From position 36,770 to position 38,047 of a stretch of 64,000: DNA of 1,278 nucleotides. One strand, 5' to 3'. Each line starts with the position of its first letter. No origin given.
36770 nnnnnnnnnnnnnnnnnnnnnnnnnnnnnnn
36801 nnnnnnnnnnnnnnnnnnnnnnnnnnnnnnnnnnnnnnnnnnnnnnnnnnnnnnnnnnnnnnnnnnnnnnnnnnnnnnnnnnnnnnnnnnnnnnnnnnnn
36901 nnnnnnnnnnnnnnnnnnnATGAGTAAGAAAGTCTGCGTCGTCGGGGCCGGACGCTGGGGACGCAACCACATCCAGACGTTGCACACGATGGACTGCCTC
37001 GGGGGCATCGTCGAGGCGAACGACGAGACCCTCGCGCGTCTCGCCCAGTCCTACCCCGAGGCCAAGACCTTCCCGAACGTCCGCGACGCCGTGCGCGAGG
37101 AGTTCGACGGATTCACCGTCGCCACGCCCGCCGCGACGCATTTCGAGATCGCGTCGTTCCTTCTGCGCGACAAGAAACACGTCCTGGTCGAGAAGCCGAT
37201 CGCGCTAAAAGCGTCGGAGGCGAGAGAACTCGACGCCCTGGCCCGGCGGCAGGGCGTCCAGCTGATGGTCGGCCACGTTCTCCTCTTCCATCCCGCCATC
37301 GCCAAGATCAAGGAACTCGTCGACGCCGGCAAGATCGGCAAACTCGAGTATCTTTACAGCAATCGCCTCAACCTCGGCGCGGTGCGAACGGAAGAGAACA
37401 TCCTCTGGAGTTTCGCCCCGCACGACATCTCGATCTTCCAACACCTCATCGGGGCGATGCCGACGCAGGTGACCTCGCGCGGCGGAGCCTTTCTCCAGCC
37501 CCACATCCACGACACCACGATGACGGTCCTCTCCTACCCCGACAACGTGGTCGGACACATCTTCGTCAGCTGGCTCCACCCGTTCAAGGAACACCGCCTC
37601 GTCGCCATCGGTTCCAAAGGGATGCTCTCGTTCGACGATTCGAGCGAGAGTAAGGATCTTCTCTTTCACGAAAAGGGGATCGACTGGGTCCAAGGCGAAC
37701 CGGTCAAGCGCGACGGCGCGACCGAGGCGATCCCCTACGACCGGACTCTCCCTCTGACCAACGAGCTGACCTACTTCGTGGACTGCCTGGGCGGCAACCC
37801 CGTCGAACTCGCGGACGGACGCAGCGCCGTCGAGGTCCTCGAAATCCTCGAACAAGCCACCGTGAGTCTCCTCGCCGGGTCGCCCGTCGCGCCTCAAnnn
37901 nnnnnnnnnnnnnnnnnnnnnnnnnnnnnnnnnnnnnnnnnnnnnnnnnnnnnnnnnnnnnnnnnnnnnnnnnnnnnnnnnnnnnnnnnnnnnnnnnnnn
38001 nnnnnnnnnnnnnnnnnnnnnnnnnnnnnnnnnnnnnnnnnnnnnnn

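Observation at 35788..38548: Two-gene route to a di-N-acetylated amino sugar: DegT aminotransferase plus a fused Gfo/Idh/MocA dehydrogenase and hexapeptide acetyltransferase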

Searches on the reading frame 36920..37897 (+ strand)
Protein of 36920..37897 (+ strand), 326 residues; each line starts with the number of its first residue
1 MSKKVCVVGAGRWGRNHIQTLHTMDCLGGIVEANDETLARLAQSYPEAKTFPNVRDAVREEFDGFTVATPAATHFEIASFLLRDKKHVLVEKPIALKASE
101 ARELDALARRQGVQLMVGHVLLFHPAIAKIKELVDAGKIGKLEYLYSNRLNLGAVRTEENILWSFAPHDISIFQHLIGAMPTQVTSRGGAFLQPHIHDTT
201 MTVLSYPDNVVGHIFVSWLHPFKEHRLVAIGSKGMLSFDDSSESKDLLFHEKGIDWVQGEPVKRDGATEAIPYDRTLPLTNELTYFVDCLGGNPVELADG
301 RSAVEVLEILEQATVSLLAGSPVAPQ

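Call 18: search_solved_structures(query=window:36920-37897:+, max_evalue=10, show_alignments=2)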
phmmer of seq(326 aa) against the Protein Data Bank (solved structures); distinct sequences matched with E-value up to 10: 96 (the best 60 are shown).
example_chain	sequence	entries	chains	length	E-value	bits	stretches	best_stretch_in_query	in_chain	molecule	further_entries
3c1a_A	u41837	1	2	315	5.9e-23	85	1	4-260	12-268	Putative oxidoreductase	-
7bvj_A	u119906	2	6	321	9.8e-23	84.3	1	5-315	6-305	Oxidoreductase, NAD-binding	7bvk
3ezy_A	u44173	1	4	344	8e-14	55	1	1-253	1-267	Dehydrogenase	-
9azo_A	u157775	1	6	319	8.3e-14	55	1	4-180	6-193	PmdC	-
6nor_A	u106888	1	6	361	7.3e-13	51.9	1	5-239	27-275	Putative NAD dependent dehydrogenase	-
6o15_A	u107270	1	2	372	1.4e-12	51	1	62-241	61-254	Uncharacterized oxidoreductase YjhC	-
3e82_A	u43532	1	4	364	3.7e-12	49.5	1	17-314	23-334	Putative oxidoreductase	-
3evn_A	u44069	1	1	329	1.5e-11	47.6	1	37-236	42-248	Oxidoreductase, Gfo/Idh/MocA family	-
6z3b_B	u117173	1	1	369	2.4e-11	46.8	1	59-239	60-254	Gfo/Idh/MocA family oxidoreductase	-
6z3b_A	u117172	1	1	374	2.5e-11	46.8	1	59-239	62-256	Gfo/Idh/MocA family oxidoreductase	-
6z3c_AAA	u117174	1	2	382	2.7e-11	46.7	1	59-239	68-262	Gfo/Idh/MocA family oxidoreductase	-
7wzd_A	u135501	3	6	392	2.8e-11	46.7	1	39-185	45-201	4,5-dihydroxyphthalate dehydrogenase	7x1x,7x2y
8w9s_A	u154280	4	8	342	6.4e-11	45.5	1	4-141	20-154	NADH-dependent dihydrogenase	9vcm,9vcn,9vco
4hkt_A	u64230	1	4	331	8.9e-11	45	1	5-198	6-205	Inositol 2-dehydrogenase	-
3db2_A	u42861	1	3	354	2.3e-10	43.7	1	57-221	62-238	putative NADPH-dependent oxidoreductase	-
3q2k_A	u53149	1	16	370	2.1e-07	33.9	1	7-237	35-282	oxidoreductase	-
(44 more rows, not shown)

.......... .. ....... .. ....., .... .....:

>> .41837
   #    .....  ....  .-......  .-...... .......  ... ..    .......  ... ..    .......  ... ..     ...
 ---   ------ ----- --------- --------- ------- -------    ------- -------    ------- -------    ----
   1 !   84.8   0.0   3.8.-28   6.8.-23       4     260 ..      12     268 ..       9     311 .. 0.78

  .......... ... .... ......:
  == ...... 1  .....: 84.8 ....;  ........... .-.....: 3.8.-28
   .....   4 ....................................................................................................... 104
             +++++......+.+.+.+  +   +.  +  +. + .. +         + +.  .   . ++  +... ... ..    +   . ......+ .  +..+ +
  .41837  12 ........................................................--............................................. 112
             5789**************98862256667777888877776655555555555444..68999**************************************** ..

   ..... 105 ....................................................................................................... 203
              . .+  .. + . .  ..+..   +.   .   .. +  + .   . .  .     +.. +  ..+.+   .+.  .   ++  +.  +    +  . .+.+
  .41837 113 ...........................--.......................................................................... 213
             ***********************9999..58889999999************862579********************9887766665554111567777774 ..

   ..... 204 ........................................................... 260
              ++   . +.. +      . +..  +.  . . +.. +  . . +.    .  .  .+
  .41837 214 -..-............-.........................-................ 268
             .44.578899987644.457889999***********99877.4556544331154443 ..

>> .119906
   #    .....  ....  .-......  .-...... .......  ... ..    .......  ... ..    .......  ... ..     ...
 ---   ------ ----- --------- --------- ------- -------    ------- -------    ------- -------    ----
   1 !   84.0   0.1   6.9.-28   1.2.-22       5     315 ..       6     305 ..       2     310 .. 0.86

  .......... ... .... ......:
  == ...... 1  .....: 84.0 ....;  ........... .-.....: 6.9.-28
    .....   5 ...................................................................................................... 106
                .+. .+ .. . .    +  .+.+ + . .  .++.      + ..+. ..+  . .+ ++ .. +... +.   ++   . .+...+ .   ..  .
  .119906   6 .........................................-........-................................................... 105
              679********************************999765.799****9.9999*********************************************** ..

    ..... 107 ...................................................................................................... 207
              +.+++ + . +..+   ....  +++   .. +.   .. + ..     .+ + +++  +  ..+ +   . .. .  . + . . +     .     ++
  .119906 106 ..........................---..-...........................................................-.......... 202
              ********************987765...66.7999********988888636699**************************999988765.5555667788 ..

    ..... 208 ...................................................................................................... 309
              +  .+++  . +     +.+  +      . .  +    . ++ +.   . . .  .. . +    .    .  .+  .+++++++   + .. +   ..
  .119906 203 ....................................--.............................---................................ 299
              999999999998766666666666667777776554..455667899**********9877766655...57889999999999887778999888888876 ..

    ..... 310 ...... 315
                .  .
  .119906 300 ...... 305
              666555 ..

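Call 75: search_protein_representatives(protein=window:36920-37897:+)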
Query: 326 residues. Proteins with E-value up to 0.001 (for the whole library): 37447; up to 1e-10: 9723; up to 1e-30: 1802. The best 150 are listed.
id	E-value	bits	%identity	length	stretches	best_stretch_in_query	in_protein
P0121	2.5e-125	434.6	61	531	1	4-318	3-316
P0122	7.7e-110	383.6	53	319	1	1-313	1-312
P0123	8.0e-110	383.6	52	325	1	2-319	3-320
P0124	9.1e-104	363.7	55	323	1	3-317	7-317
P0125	7.4e-93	327.9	69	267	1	115-324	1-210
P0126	7.9e-92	324.5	67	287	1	2-210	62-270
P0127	4.4e-91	322.0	71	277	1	114-320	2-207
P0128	2.6e-90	319.5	70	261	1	65-264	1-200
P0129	8.9e-87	307.9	45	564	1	5-317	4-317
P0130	3.7e-84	299.3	45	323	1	3-315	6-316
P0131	1.8e-83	297.0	47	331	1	4-314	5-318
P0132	1.8e-77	277.3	59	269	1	3-221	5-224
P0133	2.7e-77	276.7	42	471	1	4-316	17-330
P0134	1.5e-75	271.0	44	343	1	3-323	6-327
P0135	1.1e-74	268.1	42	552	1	5-317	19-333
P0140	1.7e-73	264.3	42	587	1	1-322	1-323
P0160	4.1e-66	240.0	43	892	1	6-317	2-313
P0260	1.4e-55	205.4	37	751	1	3-322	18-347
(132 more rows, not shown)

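Call 77: search_protein_families(library=pfam, proteins=[P0160, P0260, P0122, P0140], max_evalue=0.00001)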
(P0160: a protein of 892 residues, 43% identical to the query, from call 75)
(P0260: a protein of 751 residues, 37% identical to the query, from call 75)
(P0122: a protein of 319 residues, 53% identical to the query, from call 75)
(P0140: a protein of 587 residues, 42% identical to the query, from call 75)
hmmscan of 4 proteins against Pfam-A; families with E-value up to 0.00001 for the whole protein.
P0160 (892 aa): 8 families
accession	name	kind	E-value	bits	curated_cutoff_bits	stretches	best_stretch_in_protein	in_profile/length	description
PF01041.23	DegT_DnrJ_EryC1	-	9.7e-100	334.7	19.8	1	538-888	4-360/360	DegT/DnrJ/EryC1/StrS aminotransferase family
PF01408.29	GFO_IDH_MocA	-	5.2e-25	88.9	24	1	2-114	4-120/120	Oxidoreductase family, NAD-binding Rossmann fold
PF00132.30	Hexapep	-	2.8e-18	65.2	27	2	367-401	1-35/36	Bacterial transferase hexapeptide (six repeats)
PF22725.1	GFO_IDH_MocA_C3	-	2.6e-10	40.8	27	1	124-231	3-123/124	GFO/IDH/MocA C-terminal domain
PF14602.12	Hexapep_2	-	6.9e-10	38.9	27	0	363-395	3-33/34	Hexapeptide repeat of succinyl-transferase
PF25084.1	LbH_EIF2B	-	3.1e-09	37.2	54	1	331-412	9-93/105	EIF2B subunit epsilon LbH domain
PF00155.27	Aminotran_1_2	-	2.1e-08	34.2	19.7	1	576-687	68-187/361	Aminotransferase class I and II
PF02894.22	GFO_IDH_MocA_C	-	4.8e-06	27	22.9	1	161-316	47-213/218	Oxidoreductase family, C-terminal alpha/beta domain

P0260 (751 aa): 5 families
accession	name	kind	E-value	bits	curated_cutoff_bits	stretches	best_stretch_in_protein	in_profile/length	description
PF01041.23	DegT_DnrJ_EryC1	-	7.8e-121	404.1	19.8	1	382-727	4-359/360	DegT/DnrJ/EryC1/StrS aminotransferase family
PF01408.29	GFO_IDH_MocA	-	2.3e-24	86.8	24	1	18-137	1-120/120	Oxidoreductase family, NAD-binding Rossmann fold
PF22725.1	GFO_IDH_MocA_C3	-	6.4e-16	58.9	27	1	147-254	3-123/124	GFO/IDH/MocA C-terminal domain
PF02894.22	GFO_IDH_MocA_C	-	5.3e-11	43.2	22.9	1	179-350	42-217/218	Oxidoreductase family, C-terminal alpha/beta domain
PF01212.27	Beta_elim_lyase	-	8.1e-07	29.1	27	1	384-642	13-277/288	Beta-eliminating lyase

P0122 (319 aa): 2 families
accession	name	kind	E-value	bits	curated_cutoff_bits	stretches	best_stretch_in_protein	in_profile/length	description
PF01408.29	GFO_IDH_MocA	-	3.9e-21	76.4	24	1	4-119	2-120/120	Oxidoreductase family, NAD-binding Rossmann fold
PF22725.1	GFO_IDH_MocA_C3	-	1.6e-14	54.4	27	1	128-236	2-123/124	GFO/IDH/MocA C-terminal domain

P0140 (587 aa): 4 families
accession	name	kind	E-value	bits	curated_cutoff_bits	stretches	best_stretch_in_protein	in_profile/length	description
PF01408.29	GFO_IDH_MocA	-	5.2e-24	85.7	24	1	4-119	2-120/120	Oxidoreductase family, NAD-binding Rossmann fold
PF00132.30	Hexapep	-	8.3e-15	54.2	27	0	411-444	2-35/36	Bacterial transferase hexapeptide (six repeats)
PF22725.1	GFO_IDH_MocA_C3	-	2.8e-12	47.2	27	1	128-235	2-122/124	GFO/IDH/MocA C-terminal domain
PF25084.1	LbH_EIF2B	-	1.2e-07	32.1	54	0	398-481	15-95/105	EIF2B subunit epsilon LbH domain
